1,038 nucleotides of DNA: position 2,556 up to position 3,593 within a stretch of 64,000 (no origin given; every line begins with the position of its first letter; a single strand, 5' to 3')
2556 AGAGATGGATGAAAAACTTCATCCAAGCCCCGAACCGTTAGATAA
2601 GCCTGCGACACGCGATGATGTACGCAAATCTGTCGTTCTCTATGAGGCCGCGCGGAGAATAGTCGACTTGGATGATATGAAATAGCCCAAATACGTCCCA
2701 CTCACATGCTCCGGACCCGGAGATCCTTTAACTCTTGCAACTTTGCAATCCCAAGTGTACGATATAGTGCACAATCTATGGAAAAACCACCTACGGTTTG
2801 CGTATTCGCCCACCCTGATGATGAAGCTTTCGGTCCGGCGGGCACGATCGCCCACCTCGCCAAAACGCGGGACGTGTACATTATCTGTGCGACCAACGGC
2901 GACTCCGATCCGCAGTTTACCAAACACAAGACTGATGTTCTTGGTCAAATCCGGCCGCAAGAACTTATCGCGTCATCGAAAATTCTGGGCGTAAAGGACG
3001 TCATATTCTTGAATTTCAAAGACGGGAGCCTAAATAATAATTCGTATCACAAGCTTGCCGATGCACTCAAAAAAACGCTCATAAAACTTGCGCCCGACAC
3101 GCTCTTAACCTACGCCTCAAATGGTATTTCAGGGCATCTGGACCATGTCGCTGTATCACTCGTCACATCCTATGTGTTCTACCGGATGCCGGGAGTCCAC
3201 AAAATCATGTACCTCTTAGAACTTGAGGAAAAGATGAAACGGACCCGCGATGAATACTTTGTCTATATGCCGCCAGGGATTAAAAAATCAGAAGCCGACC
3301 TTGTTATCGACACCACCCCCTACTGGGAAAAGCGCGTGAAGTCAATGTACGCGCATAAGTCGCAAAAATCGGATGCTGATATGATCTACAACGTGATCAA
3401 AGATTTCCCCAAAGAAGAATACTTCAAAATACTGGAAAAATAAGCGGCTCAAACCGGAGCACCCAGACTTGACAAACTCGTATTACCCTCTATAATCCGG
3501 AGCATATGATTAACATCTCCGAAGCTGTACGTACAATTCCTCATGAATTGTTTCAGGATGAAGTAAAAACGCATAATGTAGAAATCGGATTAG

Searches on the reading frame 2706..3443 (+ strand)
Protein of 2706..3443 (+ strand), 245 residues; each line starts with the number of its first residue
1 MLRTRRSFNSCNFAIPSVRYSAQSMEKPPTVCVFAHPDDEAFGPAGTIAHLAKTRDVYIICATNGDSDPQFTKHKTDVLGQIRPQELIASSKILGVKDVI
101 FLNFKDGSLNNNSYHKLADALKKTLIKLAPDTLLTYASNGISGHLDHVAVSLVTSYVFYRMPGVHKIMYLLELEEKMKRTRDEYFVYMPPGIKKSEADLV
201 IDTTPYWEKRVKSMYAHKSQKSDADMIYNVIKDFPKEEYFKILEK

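Call 61: search_protein_families(library=pfam, proteins=[window:2706-3443:+], max_evalue=0.1)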
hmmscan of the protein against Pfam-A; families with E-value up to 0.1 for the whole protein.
window:2706-3443:+ (245 aa): 1 family
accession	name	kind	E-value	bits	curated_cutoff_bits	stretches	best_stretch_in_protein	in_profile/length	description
PF02585.22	PIG-L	-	2.3e-28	99.7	28.2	1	32-154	2-125/129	GlcNAc-PI de-N-acetylase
